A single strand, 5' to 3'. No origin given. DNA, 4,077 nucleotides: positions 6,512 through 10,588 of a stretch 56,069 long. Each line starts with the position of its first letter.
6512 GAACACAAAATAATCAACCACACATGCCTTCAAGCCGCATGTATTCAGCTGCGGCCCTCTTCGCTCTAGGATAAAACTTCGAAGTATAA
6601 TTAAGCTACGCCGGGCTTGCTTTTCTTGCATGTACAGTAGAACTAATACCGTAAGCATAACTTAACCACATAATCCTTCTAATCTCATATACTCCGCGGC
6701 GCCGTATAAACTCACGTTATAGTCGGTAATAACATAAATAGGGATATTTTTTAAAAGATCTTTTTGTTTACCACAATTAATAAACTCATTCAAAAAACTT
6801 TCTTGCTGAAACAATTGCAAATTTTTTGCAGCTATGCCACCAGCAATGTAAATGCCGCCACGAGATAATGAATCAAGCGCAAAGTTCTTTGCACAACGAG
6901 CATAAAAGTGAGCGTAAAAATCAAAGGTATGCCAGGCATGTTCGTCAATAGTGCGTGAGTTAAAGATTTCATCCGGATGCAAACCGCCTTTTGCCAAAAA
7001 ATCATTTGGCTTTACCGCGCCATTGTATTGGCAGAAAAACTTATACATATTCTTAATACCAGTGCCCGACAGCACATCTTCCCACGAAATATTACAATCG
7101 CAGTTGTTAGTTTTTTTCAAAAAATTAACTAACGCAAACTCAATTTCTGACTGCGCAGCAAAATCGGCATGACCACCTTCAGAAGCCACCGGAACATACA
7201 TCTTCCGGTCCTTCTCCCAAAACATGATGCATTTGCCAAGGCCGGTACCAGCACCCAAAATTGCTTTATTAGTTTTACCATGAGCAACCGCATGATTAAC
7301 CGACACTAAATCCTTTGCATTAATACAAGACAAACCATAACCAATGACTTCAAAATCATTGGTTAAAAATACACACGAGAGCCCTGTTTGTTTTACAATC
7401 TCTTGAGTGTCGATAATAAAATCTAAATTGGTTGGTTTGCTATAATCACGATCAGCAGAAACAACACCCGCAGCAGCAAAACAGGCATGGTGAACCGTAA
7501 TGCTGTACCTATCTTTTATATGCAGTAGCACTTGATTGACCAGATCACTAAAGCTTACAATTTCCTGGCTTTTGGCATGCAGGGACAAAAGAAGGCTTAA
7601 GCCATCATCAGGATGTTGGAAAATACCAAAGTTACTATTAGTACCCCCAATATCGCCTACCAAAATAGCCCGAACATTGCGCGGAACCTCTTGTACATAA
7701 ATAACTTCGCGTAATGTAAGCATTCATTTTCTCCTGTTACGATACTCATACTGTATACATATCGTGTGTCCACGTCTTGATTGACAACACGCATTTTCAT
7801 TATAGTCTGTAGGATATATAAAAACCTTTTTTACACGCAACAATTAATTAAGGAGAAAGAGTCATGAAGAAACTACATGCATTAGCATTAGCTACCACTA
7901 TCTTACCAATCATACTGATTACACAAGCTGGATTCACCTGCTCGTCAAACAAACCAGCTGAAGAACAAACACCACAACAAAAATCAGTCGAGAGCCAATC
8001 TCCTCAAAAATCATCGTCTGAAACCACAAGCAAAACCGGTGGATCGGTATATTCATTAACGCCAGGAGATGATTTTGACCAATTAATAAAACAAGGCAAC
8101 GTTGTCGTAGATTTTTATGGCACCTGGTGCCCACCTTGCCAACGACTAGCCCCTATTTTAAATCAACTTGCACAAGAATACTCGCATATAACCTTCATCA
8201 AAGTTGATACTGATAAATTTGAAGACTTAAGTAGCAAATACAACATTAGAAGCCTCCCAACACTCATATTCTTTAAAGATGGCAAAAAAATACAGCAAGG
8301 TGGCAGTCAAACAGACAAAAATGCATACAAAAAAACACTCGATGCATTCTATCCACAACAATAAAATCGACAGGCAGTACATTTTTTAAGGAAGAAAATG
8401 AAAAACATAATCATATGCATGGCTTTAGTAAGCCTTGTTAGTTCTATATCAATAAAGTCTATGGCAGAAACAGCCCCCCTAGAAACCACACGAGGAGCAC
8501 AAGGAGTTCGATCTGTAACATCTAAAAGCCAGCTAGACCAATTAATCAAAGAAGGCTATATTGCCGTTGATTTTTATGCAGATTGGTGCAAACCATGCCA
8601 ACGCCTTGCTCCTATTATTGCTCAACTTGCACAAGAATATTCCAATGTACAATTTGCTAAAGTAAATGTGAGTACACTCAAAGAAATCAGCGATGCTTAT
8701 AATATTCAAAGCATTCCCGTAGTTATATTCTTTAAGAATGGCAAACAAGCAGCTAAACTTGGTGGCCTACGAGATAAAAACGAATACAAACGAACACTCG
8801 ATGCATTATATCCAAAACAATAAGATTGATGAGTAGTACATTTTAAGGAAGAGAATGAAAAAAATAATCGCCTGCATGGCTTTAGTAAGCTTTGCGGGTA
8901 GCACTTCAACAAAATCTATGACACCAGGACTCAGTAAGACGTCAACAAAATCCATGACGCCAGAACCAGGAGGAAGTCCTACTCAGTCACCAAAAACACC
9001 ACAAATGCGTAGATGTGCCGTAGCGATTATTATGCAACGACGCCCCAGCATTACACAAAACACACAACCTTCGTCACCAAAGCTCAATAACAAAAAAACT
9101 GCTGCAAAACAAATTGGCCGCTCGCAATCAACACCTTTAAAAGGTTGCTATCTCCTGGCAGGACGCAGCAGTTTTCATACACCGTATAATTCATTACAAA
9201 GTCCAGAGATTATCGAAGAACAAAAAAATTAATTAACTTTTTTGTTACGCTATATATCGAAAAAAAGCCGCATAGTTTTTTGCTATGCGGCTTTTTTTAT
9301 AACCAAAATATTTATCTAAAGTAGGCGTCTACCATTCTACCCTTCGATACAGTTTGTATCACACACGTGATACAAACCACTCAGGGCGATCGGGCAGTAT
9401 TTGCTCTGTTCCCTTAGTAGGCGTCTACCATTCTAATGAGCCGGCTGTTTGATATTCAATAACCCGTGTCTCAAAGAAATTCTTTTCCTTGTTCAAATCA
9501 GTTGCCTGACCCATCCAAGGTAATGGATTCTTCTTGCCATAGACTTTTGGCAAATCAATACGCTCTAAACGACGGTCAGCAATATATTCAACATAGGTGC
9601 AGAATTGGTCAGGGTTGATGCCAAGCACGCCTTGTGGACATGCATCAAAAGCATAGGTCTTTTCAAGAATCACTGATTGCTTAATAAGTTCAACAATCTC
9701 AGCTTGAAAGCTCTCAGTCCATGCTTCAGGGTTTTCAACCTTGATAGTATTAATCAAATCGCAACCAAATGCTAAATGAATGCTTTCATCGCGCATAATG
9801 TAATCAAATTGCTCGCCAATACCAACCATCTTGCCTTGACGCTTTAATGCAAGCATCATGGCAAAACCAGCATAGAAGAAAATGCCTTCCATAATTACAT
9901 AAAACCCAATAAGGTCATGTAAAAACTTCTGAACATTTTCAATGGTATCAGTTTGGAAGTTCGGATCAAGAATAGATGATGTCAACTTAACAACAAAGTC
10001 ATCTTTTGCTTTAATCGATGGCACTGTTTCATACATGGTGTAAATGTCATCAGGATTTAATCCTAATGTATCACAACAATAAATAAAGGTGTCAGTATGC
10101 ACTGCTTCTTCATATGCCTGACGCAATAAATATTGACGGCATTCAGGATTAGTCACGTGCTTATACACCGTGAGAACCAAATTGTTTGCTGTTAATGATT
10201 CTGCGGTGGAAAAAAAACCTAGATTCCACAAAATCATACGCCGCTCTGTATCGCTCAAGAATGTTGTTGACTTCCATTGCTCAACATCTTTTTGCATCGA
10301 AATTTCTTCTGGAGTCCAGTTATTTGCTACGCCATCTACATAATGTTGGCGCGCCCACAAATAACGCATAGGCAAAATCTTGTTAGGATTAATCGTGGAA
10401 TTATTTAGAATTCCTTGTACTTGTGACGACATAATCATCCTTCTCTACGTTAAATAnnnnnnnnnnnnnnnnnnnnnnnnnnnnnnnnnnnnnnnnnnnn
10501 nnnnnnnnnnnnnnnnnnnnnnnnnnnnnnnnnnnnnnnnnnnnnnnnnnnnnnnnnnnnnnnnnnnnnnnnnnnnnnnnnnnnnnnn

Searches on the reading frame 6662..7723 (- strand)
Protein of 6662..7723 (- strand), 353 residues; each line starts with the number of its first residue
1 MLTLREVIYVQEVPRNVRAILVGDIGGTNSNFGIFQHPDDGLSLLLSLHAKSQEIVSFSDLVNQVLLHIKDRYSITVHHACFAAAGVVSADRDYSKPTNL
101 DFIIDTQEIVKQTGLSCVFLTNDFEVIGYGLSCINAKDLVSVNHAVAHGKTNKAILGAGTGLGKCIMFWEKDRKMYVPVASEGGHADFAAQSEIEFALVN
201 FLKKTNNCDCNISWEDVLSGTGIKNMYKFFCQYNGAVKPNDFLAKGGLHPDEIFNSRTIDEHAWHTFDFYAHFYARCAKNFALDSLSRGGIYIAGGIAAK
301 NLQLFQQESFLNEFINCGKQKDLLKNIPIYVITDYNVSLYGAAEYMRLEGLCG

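Call 34: search_protein_families(library=pfam, proteins=[window:6662-7723:-], max_evalue=0.001)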
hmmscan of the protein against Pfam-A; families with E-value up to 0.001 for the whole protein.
window:6662-7723:- (353 aa): 1 family
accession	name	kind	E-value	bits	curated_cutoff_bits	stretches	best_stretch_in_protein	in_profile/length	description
PF02685.22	Glucokinase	-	2.1e-76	257.4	22.1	1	21-347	1-312/314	Glucokinase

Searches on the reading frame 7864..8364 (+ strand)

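Call 34: search_protein_families(library=pfam, proteins=[window:7864-8364:+], max_evalue=0.001)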
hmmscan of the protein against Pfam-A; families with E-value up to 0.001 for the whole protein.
window:7864-8364:+ (166 aa): 10 families
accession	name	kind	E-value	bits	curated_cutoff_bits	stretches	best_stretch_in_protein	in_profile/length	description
PF00085.26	Thioredoxin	-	1.8e-26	92.6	23.5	1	68-159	7-101/103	Thioredoxin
PF13098.12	Thioredoxin_2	-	1.2e-08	35.6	27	1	79-145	7-90/104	Thioredoxin-like domain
PF13905.12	Thioredoxin_8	-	1.9e-07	31.7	27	1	80-118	4-45/94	Thioredoxin-like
PF02114.22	Phosducin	-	1.6e-05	24.5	23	1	61-151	126-219/265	Phosducin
PF14595.12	Thioredoxin_9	-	2.7e-05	24.5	25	1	86-140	50-107/129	Thioredoxin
PF13728.12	TraF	-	5.7e-05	23.5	23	1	84-140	136-202/224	F plasmid transfer operon protein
PF00578.27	AhpC-TSA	-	8e-05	23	26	1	76-131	24-82/124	AhpC/TSA family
PF13192.12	Thioredoxin_3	-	0.00016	22.1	24.8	1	85-146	6-63/76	Thioredoxin domain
PF08534.16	Redoxin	-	0.00025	21.3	26.6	1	75-107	26-59/148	Redoxin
PF04756.19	OST3_OST6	-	0.00071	19.5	27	0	89-144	46-109/294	OST3 / OST6 family, transporter family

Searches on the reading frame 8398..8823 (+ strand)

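Call 34: search_protein_families(library=pfam, proteins=[window:8398-8823:+], max_evalue=0.001)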
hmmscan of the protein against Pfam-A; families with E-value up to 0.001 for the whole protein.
window:8398-8823:+ (141 aa): 9 families
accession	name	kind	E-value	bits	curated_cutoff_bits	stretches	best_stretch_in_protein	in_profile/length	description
PF00085.26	Thioredoxin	-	2.9e-24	85.5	23.5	1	41-135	5-102/103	Thioredoxin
PF13098.12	Thioredoxin_2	-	1.2e-07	32.4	27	1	52-133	5-103/104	Thioredoxin-like domain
PF13905.12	Thioredoxin_8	-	8.5e-07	29.7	27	1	54-92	3-42/94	Thioredoxin-like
PF14595.12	Thioredoxin_9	-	3.8e-06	27.3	25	1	42-116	31-108/129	Thioredoxin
PF00578.27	AhpC-TSA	-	1.2e-05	25.7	26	1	43-128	17-104/124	AhpC/TSA family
PF02114.22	Phosducin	-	2.9e-05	23.6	23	1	47-116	141-209/265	Phosducin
PF04756.19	OST3_OST6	-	4.4e-05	23.5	27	1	64-118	46-108/294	OST3 / OST6 family, transporter family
PF07449.17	HyaE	-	9.9e-05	22.8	22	1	43-130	16-108/108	Hydrogenase-1 expression protein HyaE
PF13192.12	Thioredoxin_3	-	0.00019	21.9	24.8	1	64-110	10-54/76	Thioredoxin domain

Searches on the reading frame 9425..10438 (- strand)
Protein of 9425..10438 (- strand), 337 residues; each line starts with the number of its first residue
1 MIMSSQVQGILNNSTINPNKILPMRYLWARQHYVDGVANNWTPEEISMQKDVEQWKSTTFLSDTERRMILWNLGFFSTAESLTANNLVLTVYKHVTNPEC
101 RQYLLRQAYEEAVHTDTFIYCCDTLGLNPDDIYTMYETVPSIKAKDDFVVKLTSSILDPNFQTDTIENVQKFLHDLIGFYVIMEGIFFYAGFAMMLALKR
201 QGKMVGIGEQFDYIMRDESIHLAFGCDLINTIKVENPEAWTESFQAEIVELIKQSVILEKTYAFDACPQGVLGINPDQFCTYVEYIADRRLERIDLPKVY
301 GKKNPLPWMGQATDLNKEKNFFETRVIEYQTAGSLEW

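Call 34: search_protein_families(library=pfam, proteins=[window:9425-10438:-], max_evalue=0.001)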
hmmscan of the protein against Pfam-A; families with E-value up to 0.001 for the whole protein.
window:9425-10438:- (337 aa): 1 family
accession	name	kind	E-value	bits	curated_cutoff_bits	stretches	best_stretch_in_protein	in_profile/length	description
PF00268.27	Ribonuc_red_sm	-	3.6e-87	292.7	33.6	1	19-305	2-281/281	Ribonucleotide reductase, small chain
